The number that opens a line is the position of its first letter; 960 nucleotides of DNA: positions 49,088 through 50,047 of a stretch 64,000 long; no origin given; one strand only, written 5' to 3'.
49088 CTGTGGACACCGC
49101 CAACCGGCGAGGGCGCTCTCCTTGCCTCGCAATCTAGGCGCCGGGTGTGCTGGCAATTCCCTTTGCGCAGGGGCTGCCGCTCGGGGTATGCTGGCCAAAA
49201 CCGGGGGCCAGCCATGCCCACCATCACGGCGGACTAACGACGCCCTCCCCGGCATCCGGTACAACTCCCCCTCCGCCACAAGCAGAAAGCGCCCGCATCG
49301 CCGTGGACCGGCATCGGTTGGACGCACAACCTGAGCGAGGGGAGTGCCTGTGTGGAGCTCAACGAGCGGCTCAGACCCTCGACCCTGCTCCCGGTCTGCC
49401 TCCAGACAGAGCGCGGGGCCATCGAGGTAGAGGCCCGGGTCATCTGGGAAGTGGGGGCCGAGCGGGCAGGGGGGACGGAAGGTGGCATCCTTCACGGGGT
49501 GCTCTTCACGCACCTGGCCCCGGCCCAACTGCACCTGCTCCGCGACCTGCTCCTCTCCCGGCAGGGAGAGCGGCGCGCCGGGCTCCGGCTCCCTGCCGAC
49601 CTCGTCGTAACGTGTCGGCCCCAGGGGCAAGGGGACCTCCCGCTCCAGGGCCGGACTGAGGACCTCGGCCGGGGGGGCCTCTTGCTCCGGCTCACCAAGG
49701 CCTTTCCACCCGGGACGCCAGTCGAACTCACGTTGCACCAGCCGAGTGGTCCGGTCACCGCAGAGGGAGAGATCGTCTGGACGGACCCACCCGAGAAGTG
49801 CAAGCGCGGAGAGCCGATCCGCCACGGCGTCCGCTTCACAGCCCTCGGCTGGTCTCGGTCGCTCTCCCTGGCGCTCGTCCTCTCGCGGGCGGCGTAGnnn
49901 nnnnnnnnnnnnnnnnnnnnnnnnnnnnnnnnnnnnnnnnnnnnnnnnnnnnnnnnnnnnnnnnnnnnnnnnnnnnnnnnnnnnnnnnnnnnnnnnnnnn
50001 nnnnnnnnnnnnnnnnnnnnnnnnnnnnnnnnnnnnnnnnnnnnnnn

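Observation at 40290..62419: Exceptional density of PilZ (c-di-GMP receptor) domains: about 13 domains in 10 loci within 22 kb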

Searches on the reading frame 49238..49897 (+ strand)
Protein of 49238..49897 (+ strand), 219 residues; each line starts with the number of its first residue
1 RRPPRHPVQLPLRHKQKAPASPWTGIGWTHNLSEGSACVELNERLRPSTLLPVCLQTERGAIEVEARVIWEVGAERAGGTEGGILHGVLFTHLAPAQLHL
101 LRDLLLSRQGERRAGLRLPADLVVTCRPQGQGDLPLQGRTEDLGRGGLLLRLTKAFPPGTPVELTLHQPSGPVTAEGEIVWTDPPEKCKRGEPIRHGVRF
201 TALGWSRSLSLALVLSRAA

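Call 5: search_protein_families(library=pfam, max_evalue=0.1, proteins=[window:49238-49897:+])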
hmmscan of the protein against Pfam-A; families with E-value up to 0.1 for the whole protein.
window:49238-49897:+ (219 aa): 1 family
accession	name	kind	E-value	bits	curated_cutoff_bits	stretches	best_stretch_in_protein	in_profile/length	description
PF07238.19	PilZ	-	3.6e-20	72.6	22.5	2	111-201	1-86/102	PilZ domain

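Call 29: find_homologous_proteins(query=window:49238-49894:+, max_evalue=0.001)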
Query window:49238-49894:+ (219 aa): 180 proteins with E <= 0.001 among 2412 candidates; the best 120 are listed.
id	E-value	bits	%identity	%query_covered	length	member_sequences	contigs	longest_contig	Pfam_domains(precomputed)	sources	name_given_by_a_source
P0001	3.3e-137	474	98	100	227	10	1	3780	PF07238.20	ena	-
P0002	3.1e-112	392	84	100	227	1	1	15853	PF07238.20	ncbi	ncbi:MAG: PilZ domain-containing protein [Candidatus Methylomirabilales bacterium]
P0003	1.6e-108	380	79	100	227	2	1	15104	PF07238.20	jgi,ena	jgi:hypothetical protein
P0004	9.4e-105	367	80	99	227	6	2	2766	PF07238.20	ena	-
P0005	7.5e-96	338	75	100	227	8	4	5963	PF07238.20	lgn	-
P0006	1.1e-83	298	65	95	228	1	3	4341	PF07238.20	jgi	jgi:hypothetical protein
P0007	1.9e-82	294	64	94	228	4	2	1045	PF07238.20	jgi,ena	jgi:hypothetical protein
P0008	1.7e-80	288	63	94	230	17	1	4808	PF07238.20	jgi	jgi:hypothetical protein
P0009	2.5e-79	284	63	94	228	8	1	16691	PF07238.20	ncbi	-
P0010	1.5e-78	282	63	95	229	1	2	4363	PF07238.20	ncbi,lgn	-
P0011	1.3e-77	279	63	95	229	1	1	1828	PF07238.20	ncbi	-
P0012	3.1e-77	277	61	100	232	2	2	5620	PF07238.20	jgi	jgi:c-di-GMP-binding flagellar brake protein YcgR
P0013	3.4e-77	277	62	100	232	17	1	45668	PF07238.20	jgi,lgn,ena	-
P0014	9.6e-77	276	60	94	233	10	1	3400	PF07238.20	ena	-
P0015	3.1e-75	271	60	95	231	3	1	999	PF07238.20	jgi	jgi:hypothetical protein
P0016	1.4e-74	269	60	100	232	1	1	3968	PF07238.20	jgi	jgi:c-di-GMP-binding flagellar brake protein YcgR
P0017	2.0e-74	268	61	98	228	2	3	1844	PF07238.20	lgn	-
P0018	3.0e-74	268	59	95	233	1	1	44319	PF07238.20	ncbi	-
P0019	4.4e-74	267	61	100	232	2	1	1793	PF07238.20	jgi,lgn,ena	-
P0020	1.7e-73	265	59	100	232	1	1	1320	PF07238.20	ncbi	-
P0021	2.1e-73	265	58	100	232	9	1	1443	PF07238.20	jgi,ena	-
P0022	4.1e-73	264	58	100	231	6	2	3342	PF07238.20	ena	-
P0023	5.3e-73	264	59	96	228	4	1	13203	PF07238.20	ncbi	-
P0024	1.2e-72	262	59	94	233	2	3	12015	PF07238.20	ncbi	-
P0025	1.3e-72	262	58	100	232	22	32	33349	PF07238.20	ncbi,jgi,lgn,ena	ncbi:MAG: PilZ domain-containing protein [Candidatus Methylomirabilota bacterium]|jgi:c-di-GMP-bindi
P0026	1.4e-72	262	58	100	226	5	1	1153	PF07238.20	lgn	-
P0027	1.5e-72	262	59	100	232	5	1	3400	PF07238.20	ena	-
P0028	3.8e-72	261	57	100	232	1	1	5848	PF07238.20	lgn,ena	-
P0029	4.5e-72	260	58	100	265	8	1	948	PF07238.20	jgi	-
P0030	2.2e-71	258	58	95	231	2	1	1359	PF07238.20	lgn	-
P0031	4.1e-71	257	57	94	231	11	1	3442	PF07238.20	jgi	jgi:hypothetical protein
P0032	8.5e-71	256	55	100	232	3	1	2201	PF07238.20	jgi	-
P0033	1.0e-70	256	57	100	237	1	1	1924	PF07238.20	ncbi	-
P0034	1.2e-70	256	58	99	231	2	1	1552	PF07238.20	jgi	jgi:hypothetical protein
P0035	1.6e-70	255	57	98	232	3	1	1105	PF07238.20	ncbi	-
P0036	2.5e-70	255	58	99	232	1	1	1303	PF07238.20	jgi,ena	-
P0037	3.7e-70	254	59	94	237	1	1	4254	PF07238.20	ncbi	-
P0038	5.9e-70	254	58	94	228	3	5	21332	PF07238.20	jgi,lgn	jgi:hypothetical protein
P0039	2.5e-69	252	57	100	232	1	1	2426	PF07238.20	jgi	jgi:hypothetical protein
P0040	1.2e-67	246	59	99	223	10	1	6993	PF07238.20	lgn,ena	-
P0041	1.2e-67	246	56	98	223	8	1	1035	PF07238.20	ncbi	-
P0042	1.4e-67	246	57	100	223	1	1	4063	PF07238.20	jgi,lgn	jgi:hypothetical protein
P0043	2.4e-67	245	57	94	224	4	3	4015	PF07238.20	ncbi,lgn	-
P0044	3.4e-67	245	56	100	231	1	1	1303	PF07238.20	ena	-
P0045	5.3e-67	244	58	98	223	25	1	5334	PF07238.20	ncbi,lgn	-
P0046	7.9e-66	240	57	99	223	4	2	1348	PF07238.20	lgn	-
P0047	2.1e-65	239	56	96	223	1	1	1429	PF07238.20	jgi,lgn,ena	-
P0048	4.4e-65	238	55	98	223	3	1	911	PF07238.20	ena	-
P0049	5.0e-65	237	56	99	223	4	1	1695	PF07238.20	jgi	jgi:hypothetical protein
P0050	9.2e-65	237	54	100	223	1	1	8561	PF07238.20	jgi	jgi:hypothetical protein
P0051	1.4e-64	236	55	98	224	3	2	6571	PF07238.20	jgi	jgi:hypothetical protein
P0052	1.7e-64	236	55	100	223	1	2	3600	PF07238.20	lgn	-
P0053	2.2e-64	235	54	94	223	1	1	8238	PF07238.20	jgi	jgi:hypothetical protein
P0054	3.3e-64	235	53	97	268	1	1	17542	PF07238.20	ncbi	-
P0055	3.5e-64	235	55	98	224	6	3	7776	PF07238.20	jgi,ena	-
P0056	5.9e-64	234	53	100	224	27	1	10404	PF07238.20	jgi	jgi:c-di-GMP-binding flagellar brake protein YcgR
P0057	9.8e-64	233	53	100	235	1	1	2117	PF07238.20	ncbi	-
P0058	4.6e-63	231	54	100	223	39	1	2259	PF07238.20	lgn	-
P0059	2.6e-62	229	55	100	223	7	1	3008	PF07238.20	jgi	jgi:hypothetical protein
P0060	2.6e-62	229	54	92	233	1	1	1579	PF07238.20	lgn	-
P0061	3.3e-62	228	54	98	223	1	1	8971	PF07238.20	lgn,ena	-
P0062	3.7e-62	228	52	99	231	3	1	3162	PF07238.20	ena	-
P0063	6.3e-62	227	53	99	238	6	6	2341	PF07238.20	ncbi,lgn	-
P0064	7.0e-62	227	55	100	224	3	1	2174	PF07238.20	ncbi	-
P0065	7.3e-62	227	54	98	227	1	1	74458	PF07238.20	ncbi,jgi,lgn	jgi:hypothetical protein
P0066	8.3e-62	227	56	93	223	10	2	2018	PF07238.20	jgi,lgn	jgi:Tfp pilus assembly protein PilZ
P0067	8.9e-62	227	53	100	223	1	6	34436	PF07238.20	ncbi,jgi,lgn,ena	-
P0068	8.9e-62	227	55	98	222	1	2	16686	PF07238.20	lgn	-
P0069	3.7e-61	225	53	100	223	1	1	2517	PF07238.20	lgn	-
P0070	3.8e-61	225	55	100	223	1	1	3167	PF07238.20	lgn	-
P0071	4.7e-61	224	53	98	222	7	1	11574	PF07238.20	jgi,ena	-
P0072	5.7e-61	224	55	99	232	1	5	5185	PF07238.20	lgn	-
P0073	1.0e-60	223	54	96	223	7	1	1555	PF07238.20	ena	-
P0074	2.1e-60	222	55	99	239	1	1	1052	PF07238.20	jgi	jgi:hypothetical protein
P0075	2.8e-60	222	56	96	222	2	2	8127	PF07238.20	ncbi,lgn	-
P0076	4.7e-60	221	54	94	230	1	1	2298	PF07238.20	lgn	-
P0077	5.1e-60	221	54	98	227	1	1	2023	PF07238.20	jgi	jgi:hypothetical protein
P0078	5.1e-60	221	52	100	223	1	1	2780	PF07238.20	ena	-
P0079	5.3e-60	221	52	99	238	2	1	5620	PF07238.20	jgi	jgi:hypothetical protein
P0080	1.3e-59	220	50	92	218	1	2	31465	PF07238.20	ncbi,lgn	-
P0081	1.1e-58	217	51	95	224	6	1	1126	PF07238.20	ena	-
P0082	3.5e-58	215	51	99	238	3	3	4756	PF07238.20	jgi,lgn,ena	jgi:c-di-GMP-binding flagellar brake protein YcgR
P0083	4.4e-58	215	50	100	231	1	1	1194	PF07238.20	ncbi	-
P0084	1.7e-57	213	52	95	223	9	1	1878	PF07238.20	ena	-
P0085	2.9e-57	212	53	94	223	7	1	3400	PF07238.20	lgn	-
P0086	6.8e-57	211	51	92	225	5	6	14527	PF07238.20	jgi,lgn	jgi:hypothetical protein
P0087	3.7e-56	208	51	98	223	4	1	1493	PF07238.20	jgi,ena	-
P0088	3.8e-56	208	51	95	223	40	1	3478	PF07238.20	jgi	-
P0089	6.9e-56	208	52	93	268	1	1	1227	PF07238.20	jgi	jgi:hypothetical protein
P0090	1.3e-55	207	51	92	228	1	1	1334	PF07238.20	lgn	-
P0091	1.5e-55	206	52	98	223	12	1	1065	PF07238.20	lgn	-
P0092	3.5e-55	205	52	98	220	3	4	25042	PF07238.20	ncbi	-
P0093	4.1e-55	205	51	92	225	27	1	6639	PF07238.20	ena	-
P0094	4.3e-55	205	50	99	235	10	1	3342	PF07238.20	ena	-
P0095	4.5e-55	205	51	98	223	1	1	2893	PF07238.20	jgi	jgi:hypothetical protein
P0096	9.6e-55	204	51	100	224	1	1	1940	PF07238.20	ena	-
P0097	1.9e-54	203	49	100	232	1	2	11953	PF07238.20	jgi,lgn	jgi:PilZ domain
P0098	2.7e-54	202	49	99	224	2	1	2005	PF07238.20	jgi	jgi:hypothetical protein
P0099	6.1e-54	201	49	95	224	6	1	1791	PF07238.20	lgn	-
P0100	3.2e-53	199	50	97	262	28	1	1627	PF07238.20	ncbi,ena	ncbi:MAG: PilZ domain-containing protein [candidate division NC10 bacterium]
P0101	3.5e-53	199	50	99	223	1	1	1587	PF07238.20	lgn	-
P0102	4.3e-53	198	49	100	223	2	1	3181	PF07238.20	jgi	jgi:PilZ domain-containing protein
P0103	7.8e-53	198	49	99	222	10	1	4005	PF07238.20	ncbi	ncbi:MAG: PilZ domain-containing protein [Candidatus Methylomirabilota bacterium]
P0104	9.0e-53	197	47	99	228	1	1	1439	PF07238.20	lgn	-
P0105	1.8e-52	196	50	91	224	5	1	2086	PF07238.20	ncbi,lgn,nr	ncbi:MAG TPA: PilZ domain-containing protein [Candidatus Methylomirabilis sp.]|nr:PilZ domain-contai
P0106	1.9e-52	196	49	94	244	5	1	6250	PF07238.20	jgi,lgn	jgi:hypothetical protein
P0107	2.1e-52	196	52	87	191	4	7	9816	PF07238.20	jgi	jgi:hypothetical protein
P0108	2.9e-52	196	50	99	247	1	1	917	PF07238.20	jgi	jgi:hypothetical protein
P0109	8.4e-52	194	49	93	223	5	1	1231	PF07238.20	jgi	jgi:hypothetical protein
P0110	9.7e-52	194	57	81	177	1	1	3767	PF07238.20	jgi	jgi:c-di-GMP-binding flagellar brake protein YcgR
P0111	1.0e-51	194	50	99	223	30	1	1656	PF07238.20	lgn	-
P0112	2.4e-51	193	49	99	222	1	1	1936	PF07238.20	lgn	-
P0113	3.5e-51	192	48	99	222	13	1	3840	PF07238.20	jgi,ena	-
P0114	3.6e-51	192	47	99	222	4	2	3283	PF07238.20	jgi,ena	jgi:hypothetical protein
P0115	4.7e-51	192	49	99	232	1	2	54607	PF07238.20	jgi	jgi:hypothetical protein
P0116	5.0e-51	192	47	96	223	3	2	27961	PF07238.20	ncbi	-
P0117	6.3e-51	191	48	99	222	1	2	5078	PF07238.20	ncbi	-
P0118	7.4e-51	191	48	95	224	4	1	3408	PF07238.20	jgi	jgi:hypothetical protein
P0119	1.0e-50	191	47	100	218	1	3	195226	PF07238.20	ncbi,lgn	-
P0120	1.2e-50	190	47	99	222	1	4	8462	PF07238.20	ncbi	-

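Call 31: find_encoding_contigs(protein=P0002, flank=10000, max_places=3)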
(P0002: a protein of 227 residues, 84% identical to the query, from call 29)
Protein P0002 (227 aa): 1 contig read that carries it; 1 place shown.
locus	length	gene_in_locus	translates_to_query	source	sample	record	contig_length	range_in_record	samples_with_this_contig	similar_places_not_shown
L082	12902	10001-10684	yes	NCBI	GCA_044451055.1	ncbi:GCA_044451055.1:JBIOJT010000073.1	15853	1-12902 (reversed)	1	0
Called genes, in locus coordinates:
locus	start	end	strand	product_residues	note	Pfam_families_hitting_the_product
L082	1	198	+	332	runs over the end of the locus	PF02729:OTCace_N, PF00185:OTCace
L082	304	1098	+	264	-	PF00106:adh_short, PF08659:KR (weak), PF13561:adh_short_C2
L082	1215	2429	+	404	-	PF00764:Arginosuc_synth, PF20979:Arginosuc_syn_C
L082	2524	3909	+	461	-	PF00206:Lyase_1, PF14698:ASL_C2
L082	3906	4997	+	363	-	PF00041:fn3 (faint)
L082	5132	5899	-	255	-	PF03328:HpcH_HpaI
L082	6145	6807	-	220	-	-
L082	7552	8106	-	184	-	PF13493:DUF4118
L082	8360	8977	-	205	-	PF07238:PilZ (weak)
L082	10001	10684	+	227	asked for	PF07238:PilZ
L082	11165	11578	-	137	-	-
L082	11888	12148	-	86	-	-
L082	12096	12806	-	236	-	PF01361:Tautomerase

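Call 32: find_encoding_contigs(protein=P0003, flank=10000, max_places=3)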
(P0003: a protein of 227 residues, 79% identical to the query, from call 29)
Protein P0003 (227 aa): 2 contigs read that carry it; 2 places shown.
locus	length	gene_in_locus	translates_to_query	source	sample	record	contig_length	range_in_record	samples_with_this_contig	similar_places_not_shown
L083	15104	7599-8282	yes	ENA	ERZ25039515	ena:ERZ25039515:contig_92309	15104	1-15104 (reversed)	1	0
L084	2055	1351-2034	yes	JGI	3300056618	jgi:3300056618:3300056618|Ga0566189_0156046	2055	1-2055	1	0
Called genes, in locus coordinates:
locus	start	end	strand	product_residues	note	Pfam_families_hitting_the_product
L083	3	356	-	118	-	?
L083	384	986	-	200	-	PF07143:AttH, PF17186:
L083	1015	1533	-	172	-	PF07143:AttH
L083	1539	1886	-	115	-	-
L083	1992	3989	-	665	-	PF02687:FtsX, PF12704:MacB_PCD, PF02687:FtsX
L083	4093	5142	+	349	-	-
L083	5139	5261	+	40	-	-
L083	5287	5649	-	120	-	-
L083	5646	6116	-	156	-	-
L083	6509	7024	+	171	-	-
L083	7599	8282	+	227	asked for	PF07238:PilZ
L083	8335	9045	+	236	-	-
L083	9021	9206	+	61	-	-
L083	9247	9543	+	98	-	PF01402:RHH_1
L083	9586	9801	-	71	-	-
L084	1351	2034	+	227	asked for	PF07238:PilZ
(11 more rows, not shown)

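Call 33: find_encoding_contigs(protein=P0001, flank=10000, max_places=3)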
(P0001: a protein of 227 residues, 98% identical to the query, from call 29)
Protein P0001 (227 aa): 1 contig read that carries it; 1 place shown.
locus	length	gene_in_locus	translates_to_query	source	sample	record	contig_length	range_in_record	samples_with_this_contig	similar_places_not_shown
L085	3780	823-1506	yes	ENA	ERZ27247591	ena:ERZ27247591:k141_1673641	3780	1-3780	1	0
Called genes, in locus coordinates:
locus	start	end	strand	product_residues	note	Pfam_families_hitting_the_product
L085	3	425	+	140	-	?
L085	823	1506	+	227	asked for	PF07238:PilZ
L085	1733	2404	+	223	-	PF07238:PilZ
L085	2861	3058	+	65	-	-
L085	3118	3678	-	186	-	-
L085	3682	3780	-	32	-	?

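Call 51: find_encoding_contigs(protein=P0013, flank=10000, max_places=1)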
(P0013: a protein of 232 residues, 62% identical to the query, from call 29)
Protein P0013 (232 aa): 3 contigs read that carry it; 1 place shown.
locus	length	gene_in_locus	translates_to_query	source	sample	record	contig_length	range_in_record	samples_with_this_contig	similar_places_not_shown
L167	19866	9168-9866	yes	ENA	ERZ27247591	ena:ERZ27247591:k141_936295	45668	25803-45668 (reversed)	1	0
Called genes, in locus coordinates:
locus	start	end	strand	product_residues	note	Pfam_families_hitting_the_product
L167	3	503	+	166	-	?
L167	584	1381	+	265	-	PF09339:HTH_IclR, PF12802:MarR_2 (weak), PF01978:TrmB (weak), PF01614:IclR_C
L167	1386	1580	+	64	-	PF01361:Tautomerase, PF14552:Tautomerase_2 (weak)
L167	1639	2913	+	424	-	PF01547:SBP_bac_1, PF13416:SBP_bac_8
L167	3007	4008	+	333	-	PF00528:BPD_transp_1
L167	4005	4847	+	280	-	PF00528:BPD_transp_1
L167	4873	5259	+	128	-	PF01408:GFO_IDH_MocA (weak)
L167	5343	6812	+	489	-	PF03972:MmgE_PrpD_N, PF19305:MmgE_PrpD_C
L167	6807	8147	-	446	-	PF00919:UPF0004, PF04055:Radical_SAM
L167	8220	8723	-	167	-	PF13482:RNase_H_2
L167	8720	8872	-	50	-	-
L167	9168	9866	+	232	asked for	PF07238:PilZ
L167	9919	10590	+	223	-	PF07238:PilZ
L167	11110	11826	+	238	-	PF07238:PilZ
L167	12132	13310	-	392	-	PF14659:Phage_int_SAM_3 (weak), PF22022:Phage_int_M (weak), PF00589:Phage_integrase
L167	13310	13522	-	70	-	-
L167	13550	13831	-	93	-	PF12728:HTH_17 (weak)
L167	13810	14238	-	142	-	-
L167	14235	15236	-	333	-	-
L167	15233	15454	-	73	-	-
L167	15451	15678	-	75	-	-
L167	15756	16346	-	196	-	-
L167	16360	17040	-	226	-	-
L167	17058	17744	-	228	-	-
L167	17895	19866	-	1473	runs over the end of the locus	-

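Call 52: find_encoding_contigs(protein=P0065, flank=10000, max_places=1)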
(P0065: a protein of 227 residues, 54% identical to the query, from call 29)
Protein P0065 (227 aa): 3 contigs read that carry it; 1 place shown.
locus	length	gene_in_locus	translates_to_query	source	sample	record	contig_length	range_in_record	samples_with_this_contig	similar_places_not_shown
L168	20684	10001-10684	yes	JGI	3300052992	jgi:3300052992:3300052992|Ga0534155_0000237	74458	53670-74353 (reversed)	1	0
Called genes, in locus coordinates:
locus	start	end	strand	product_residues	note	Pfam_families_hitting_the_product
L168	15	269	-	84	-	PF02954:HTH_8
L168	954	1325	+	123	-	PF01590:GAF (weak), PF13185:GAF_2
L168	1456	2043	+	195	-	-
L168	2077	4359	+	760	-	PF02743:dCache_1, PF00672:HAMP, PF01590:GAF, PF13185:GAF_2, PF13492:GAF_3, PF07730:HisKA_3, PF02518:HATPase_c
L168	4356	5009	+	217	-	PF00072:Response_reg, PF13936:HTH_38 (faint), PF04545:Sigma70_r4 (faint), PF08281:Sigma70_r4_2, PF00196:GerE, PF13384:HTH_23 (weak)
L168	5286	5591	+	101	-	PF00072:Response_reg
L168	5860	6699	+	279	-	PF13188:PAS_8 (faint), PF00072:Response_reg, PF00989:PAS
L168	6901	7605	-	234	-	PF07238:PilZ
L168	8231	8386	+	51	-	-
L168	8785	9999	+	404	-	PF01590:GAF, PF13185:GAF_2, PF13492:GAF_3, PF00990:GGDEF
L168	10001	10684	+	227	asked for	PF07238:PilZ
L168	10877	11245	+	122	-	-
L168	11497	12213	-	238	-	-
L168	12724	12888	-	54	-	-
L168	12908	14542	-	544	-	PF00041:fn3 (faint), PF19077:Big_13 (faint), PF22352:K319L-like_PKD (faint), PF09136:Glucodextran_B (weak), PF17957:Big_7 (weak)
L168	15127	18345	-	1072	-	-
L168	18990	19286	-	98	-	-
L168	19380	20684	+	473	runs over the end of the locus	PF00072:Response_reg, PF00158:Sigma54_activat, PF14532:Sigma54_activ_2, PF07728:AAA_5 (weak), PF25601:AAA_lid_14, PF02954:HTH_8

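Call 53: find_encoding_contigs(protein=P0119, flank=10000, max_places=1)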
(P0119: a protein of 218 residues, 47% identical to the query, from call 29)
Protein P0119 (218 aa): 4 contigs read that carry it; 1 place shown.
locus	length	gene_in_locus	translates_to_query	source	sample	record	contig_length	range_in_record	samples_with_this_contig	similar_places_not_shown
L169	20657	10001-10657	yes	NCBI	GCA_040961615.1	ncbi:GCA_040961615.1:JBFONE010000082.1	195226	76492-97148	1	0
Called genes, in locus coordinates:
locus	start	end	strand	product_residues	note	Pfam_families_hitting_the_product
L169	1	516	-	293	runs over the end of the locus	-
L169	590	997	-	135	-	-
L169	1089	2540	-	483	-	PF03787:RAMPs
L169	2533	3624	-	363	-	-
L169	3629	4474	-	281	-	PF03787:RAMPs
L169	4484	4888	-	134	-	PF03750:Csm2_III-A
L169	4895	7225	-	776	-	PF01966:HD, PF18211:Csm1_B, PF22335:Cas10-Cmr2_palm2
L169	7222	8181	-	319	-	PF27225:AF_1859_N, PF10040:CRISPR_Cas6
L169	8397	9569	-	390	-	PF09623:Cas_NE0113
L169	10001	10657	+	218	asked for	PF07238:PilZ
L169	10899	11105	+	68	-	PF00313:CSD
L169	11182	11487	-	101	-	PF02416:TatA_B_E, PF12773:DZR (weak), PF13248:Zn_ribbon_3, PF24460:DUF7575 (weak), PF13240:Zn_Ribbon_1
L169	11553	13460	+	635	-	PF13231:PMT_2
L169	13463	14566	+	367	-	PF01041:DegT_DnrJ_EryC1, PF00155:Aminotran_1_2 (weak)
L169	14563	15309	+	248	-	PF00535:Glycos_transf_2, PF10111:Glyco_tranf_2_2 (weak), PF13641:Glyco_tranf_2_3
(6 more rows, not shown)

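Call 55: find_encoding_contigs(protein=P0084, flank=10000, max_places=3)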
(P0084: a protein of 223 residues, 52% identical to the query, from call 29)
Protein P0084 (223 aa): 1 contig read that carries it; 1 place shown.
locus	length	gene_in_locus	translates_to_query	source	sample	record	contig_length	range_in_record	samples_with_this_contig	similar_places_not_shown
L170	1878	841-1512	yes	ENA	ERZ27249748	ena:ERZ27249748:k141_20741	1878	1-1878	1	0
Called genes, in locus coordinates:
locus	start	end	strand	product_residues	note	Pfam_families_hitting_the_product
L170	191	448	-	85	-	PF13384:HTH_23 (weak), PF13518:HTH_28, PF13011:LZ_Tnp_IS481 (weak), PF13551:HTH_29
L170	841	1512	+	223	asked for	PF07238:PilZ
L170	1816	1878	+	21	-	?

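Call 60: search_protein_families(library=padloc, max_evalue=0.01, proteins=[P0001])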
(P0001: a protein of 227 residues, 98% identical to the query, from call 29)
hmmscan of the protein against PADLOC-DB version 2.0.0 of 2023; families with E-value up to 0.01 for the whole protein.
P0001 (227 aa): 0 families
